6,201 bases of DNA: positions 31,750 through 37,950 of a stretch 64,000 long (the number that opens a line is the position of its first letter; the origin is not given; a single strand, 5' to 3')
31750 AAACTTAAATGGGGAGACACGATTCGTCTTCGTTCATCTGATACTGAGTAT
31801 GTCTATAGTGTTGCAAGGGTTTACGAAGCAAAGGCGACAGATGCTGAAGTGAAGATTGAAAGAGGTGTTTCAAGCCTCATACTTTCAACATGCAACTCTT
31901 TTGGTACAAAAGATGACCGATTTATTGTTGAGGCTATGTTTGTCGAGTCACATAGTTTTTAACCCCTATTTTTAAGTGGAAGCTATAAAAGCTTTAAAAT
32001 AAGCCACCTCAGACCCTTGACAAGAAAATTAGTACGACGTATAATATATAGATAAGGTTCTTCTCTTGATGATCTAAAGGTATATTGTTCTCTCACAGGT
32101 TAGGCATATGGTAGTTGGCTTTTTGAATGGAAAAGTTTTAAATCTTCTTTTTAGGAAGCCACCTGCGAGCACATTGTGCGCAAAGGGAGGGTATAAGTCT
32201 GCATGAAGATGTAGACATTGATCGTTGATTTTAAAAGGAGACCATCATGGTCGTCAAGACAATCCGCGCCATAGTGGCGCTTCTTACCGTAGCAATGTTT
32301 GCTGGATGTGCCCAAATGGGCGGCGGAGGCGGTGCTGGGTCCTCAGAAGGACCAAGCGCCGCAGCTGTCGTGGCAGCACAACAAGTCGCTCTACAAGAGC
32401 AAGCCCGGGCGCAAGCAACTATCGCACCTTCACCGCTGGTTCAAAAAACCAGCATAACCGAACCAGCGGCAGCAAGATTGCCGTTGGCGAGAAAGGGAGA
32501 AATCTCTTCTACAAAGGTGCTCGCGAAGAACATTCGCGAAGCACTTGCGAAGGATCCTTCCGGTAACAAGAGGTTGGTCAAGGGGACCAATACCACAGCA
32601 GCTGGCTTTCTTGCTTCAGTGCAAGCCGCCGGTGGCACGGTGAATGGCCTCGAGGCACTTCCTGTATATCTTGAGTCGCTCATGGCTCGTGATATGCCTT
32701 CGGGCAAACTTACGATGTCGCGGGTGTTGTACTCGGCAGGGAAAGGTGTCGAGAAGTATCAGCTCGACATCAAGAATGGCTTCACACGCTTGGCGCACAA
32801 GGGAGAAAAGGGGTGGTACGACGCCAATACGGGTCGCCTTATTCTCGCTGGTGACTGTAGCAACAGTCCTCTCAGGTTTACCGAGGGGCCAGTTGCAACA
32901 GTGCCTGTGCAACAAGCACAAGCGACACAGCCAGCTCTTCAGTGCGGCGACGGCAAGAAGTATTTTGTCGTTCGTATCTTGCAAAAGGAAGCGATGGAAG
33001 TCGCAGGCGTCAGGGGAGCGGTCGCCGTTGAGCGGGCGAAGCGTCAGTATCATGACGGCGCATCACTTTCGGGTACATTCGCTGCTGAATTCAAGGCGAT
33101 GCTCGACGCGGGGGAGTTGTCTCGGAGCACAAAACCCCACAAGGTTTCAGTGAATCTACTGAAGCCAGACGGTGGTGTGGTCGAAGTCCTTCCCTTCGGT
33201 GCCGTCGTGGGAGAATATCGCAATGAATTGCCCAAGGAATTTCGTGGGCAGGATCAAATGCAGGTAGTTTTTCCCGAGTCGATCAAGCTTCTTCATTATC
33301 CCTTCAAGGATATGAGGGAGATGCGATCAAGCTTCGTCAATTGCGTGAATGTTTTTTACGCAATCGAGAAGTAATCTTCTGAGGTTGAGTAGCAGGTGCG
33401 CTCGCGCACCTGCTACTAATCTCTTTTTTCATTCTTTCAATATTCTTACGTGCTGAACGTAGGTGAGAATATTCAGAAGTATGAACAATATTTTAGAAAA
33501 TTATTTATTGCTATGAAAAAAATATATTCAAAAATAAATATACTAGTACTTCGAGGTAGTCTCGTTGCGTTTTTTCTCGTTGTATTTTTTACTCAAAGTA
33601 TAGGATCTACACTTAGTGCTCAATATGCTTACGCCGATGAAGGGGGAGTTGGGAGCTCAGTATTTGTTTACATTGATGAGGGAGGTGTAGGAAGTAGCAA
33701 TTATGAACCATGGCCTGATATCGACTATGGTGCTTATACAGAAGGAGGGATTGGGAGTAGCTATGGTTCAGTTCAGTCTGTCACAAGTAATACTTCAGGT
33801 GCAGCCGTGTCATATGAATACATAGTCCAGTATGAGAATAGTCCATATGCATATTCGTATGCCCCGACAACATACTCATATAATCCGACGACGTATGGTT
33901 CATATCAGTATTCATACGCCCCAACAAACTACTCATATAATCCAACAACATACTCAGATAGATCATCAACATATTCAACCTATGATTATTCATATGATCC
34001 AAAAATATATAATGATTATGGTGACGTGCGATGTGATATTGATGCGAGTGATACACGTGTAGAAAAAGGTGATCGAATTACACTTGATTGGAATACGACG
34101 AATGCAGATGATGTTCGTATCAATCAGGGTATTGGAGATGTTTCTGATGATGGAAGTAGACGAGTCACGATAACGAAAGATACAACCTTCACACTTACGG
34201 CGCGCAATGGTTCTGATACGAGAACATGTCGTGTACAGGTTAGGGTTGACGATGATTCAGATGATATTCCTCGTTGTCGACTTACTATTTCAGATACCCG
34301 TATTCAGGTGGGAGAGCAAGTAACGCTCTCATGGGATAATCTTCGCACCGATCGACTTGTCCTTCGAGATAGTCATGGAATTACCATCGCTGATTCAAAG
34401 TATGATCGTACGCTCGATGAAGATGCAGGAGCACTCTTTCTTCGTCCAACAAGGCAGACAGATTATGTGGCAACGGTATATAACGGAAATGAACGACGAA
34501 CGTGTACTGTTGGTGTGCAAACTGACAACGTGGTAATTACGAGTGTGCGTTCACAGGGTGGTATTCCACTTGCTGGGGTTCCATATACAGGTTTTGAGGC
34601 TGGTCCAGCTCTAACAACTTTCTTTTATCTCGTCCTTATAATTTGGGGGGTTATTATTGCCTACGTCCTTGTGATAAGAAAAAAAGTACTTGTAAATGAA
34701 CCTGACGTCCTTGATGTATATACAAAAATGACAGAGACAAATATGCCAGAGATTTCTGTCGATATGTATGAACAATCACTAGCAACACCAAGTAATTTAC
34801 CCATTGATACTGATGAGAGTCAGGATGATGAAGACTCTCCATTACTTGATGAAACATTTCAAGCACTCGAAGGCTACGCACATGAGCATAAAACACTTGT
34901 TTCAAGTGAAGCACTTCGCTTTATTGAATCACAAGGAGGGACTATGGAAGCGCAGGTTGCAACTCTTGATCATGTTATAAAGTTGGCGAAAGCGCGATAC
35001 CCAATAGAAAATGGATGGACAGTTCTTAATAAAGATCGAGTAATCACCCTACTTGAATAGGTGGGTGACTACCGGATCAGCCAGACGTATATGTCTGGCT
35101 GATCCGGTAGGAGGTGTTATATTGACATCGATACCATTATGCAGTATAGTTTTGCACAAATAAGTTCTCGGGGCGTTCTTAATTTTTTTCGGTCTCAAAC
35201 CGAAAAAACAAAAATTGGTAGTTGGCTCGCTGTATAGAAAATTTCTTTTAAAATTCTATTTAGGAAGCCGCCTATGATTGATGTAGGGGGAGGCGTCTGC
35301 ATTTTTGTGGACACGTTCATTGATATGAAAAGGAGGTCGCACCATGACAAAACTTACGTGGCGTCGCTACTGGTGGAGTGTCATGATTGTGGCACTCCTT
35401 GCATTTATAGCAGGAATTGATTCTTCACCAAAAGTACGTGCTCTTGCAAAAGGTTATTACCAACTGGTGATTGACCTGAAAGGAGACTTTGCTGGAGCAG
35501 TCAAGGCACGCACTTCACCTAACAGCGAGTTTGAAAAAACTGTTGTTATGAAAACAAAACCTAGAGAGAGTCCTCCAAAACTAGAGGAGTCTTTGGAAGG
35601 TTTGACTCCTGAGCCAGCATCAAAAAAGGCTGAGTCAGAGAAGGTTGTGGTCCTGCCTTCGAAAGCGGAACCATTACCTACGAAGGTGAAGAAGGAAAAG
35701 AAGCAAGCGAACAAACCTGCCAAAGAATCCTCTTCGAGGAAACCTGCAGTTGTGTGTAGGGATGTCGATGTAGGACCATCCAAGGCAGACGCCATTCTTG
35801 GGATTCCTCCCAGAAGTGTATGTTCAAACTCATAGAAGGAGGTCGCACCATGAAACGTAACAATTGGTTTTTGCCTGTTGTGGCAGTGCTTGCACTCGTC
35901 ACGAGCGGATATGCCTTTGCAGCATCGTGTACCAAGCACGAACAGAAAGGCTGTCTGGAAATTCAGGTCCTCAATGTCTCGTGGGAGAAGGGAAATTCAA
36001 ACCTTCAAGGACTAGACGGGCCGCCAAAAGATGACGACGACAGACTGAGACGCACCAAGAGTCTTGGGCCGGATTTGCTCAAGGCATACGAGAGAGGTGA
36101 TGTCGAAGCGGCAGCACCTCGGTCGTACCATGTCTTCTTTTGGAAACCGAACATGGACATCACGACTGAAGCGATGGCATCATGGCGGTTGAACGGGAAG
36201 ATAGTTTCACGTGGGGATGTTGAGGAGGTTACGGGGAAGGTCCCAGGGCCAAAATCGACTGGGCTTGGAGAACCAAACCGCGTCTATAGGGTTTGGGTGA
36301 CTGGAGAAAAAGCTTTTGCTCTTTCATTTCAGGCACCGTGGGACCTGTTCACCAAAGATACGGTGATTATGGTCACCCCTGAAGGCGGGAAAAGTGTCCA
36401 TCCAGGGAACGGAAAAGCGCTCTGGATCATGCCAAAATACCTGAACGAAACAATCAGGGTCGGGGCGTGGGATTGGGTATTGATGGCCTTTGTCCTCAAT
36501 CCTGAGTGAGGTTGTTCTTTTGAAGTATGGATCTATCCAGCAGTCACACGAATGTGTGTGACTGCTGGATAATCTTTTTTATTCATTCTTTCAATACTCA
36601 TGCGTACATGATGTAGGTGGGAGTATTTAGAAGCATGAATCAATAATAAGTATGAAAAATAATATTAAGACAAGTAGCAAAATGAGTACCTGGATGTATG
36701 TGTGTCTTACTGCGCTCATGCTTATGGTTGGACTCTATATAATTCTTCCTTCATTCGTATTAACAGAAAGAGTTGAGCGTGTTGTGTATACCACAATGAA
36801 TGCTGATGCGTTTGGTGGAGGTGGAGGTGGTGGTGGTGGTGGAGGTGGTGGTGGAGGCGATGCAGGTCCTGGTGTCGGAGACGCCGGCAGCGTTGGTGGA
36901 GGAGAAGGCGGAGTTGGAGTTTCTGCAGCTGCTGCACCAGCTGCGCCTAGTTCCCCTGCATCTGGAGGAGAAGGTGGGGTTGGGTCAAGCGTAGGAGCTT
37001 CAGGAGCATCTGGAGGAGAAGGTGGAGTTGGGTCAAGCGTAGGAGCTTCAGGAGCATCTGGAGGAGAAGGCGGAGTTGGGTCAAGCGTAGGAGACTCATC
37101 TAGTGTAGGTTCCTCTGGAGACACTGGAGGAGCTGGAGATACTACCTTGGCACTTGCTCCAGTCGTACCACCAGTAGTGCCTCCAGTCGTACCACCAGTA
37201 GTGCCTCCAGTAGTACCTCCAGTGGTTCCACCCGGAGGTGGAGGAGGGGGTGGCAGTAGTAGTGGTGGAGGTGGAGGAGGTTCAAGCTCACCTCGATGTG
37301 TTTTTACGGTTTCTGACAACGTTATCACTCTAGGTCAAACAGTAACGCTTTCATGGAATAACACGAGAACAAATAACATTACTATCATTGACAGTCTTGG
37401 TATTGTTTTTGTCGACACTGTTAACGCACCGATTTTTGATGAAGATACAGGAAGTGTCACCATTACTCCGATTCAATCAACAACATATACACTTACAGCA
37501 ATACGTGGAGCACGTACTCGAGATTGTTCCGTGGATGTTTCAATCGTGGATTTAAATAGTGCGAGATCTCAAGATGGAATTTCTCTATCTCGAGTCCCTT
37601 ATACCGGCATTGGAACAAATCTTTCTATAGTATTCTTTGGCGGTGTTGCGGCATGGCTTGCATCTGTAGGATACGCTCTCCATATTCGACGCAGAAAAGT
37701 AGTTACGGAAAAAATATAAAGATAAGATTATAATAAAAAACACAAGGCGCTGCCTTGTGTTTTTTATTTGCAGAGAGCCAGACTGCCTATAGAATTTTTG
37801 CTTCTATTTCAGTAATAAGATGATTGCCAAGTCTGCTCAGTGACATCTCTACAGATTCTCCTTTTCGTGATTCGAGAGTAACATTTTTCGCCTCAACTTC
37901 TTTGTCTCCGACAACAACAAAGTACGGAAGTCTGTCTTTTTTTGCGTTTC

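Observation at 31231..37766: Sortase-headed island with two tandem 'promoter-leader-cargo-hairpin-element-VPYTG protein' modules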

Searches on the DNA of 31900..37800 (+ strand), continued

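Call 99: search_with_rna_model(model_id=R2, sources=[window, L003, L005, L007, L016, L019, L021, L022, L023, L024, L025, L026, L027, L028, L029, L030, L031, L032, L033, L034, L035, L036, L037, L038, L039, L040, L041, L042, L043, L044, L045, L049, L050, L051, L052, L053, L054, L055, L056, L057, L059, L060, L061, L062, L063, L064, L066, L068, L069, L070, L072, L073, L074, L075, L077, L079, L080, L081, L082, L083, L084, L085, L086, L087, L088, L089, L091, L092, L093, L094, L095, L096, L097, L098, L099, L100, L101], max_evalue=0.1)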
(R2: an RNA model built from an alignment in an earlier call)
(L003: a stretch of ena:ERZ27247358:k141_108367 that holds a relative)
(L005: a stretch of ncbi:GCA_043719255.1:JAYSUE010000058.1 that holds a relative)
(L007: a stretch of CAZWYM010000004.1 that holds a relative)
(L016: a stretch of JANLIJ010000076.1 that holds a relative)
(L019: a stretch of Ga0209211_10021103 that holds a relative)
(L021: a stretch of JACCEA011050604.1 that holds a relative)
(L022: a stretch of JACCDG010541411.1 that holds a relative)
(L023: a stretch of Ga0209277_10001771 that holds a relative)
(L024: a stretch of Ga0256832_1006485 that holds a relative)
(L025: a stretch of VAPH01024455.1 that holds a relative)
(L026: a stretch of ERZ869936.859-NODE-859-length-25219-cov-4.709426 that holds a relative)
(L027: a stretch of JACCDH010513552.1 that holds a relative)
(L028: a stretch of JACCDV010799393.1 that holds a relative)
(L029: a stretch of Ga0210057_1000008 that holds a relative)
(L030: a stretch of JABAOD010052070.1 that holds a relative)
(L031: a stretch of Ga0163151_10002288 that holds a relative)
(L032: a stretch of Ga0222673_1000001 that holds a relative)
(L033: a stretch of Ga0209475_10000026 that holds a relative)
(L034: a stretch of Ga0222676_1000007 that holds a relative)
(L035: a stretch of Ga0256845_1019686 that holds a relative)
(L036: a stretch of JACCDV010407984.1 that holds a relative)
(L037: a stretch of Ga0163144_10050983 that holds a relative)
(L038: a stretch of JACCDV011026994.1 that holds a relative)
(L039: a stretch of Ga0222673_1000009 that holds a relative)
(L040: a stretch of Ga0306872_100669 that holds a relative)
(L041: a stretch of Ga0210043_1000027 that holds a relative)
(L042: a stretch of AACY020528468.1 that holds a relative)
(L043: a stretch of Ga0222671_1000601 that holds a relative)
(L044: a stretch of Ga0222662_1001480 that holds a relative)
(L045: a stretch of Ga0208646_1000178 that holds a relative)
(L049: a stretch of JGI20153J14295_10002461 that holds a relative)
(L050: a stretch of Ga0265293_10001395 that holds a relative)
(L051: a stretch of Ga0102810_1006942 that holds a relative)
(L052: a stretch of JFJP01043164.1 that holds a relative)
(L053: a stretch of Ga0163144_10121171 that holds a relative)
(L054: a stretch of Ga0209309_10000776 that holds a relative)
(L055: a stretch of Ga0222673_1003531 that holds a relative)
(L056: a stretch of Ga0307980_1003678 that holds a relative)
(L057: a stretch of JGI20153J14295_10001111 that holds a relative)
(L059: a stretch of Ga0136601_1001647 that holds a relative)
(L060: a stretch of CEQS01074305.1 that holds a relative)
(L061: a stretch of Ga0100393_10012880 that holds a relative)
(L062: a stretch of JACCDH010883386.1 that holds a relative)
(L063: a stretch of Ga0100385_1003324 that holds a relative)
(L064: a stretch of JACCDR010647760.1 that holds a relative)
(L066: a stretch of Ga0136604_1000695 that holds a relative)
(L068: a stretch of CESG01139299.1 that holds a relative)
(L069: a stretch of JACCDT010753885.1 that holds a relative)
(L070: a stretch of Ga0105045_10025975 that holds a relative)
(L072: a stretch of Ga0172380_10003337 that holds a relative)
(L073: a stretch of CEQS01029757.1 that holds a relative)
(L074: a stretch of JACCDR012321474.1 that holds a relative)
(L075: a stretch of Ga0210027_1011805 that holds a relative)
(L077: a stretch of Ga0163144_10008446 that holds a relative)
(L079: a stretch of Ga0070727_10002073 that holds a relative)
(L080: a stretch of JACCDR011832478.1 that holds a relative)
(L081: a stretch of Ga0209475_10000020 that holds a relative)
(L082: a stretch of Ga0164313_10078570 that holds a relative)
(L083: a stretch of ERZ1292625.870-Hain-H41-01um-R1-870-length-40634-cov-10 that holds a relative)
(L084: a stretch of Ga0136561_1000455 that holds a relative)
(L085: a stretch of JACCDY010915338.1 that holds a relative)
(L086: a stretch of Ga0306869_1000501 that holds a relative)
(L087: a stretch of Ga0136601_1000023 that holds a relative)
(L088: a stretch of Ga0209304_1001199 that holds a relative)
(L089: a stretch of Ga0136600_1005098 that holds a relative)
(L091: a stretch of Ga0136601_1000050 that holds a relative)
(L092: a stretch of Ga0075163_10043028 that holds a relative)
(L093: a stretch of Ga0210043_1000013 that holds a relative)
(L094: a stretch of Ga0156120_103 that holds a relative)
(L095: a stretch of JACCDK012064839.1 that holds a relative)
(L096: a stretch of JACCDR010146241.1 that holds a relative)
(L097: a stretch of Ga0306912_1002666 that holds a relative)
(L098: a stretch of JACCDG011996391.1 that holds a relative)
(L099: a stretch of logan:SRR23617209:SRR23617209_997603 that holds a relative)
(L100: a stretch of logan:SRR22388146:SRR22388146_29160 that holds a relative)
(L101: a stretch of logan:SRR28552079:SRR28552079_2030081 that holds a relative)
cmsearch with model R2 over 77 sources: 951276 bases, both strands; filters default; matches with E-value up to 0.1: 47.
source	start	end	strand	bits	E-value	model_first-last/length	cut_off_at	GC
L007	710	783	+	74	3e-15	1-70/70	no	0.27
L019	619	690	+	73.1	5.1e-15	1-70/70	no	0.29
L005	9656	9728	+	72.4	7.9e-15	1-70/70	no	0.27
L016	978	1049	+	71.9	1.1e-14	1-70/70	no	0.29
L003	9227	9298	+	71.4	1.5e-14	1-70/70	no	0.31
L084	3644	3715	+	71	1.9e-14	1-70/70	no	0.31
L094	5831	5902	+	70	3.7e-14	1-70/70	no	0.33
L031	7927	7998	+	69.9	3.9e-14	1-70/70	no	0.28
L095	1322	1394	+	67.7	1.5e-13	1-70/70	no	0.32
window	36574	36646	+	67.7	1.5e-13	1-70/70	no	0.32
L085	3721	3794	+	67.6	1.6e-13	1-70/70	no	0.28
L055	554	624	+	67.1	2.2e-13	1-70/70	no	0.37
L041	7766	7836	+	67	2.3e-13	1-70/70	no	0.3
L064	734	806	+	66.9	2.5e-13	1-70/70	no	0.37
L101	3758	3837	+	66.1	4.1e-13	1-70/70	no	0.3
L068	1712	1781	+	65.9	4.7e-13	1-70/70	no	0.37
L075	914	983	+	64.7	9.5e-13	1-70/70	no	0.43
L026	7623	7696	+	64.5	1.1e-12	1-70/70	no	0.34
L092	1598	1669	+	63.9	1.6e-12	1-70/70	no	0.38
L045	9168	9243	+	62.1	4.8e-12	1-70/70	no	0.29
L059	402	473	+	61.9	5.4e-12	1-70/70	no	0.38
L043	2818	2893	+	61.7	6.2e-12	1-70/70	no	0.3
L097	2124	2197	+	61.3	8.2e-12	1-70/70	no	0.39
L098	8683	8756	+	60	1.8e-11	1-70/70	no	0.42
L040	5841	5914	+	60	1.8e-11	1-70/70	no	0.35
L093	7728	7803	+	59.8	2e-11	1-70/70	no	0.37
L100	4702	4775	+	59.8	2.1e-11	1-70/70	no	0.35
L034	8272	8343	+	59.5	2.4e-11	1-70/70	no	0.35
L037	4122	4191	+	59.3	2.8e-11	1-70/70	no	0.36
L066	8427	8499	+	59.2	3e-11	1-70/70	no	0.32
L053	1901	1980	+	58.8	3.9e-11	1-70/70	no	0.36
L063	7712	7783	+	56.8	1.3e-10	1-70/70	no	0.39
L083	7569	7638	+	55.5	3e-10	1-70/70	no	0.33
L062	2015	2085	+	54.8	4.6e-10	1-70/70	no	0.34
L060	4516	4585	+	53.1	1.3e-09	1-70/70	no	0.39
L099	3124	3190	+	52.8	1.6e-09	1-59/70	3'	0.34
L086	7301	7373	+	52.2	2.4e-09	1-70/70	no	0.38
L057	8266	8334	+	42.8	8.1e-07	1-70/70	no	0.38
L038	8262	8338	+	41.9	1.5e-06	1-70/70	no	0.4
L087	6761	6834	+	41.4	1.9e-06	1-70/70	no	0.3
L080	8422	8497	+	27.8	0.0092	1-70/70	no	0.45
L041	7768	7837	-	27.6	0.011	1-70/70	no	0.27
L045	9169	9239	-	26.1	0.026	1-70/70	no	0.3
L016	980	1049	-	24.6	0.07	1-70/70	no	0.3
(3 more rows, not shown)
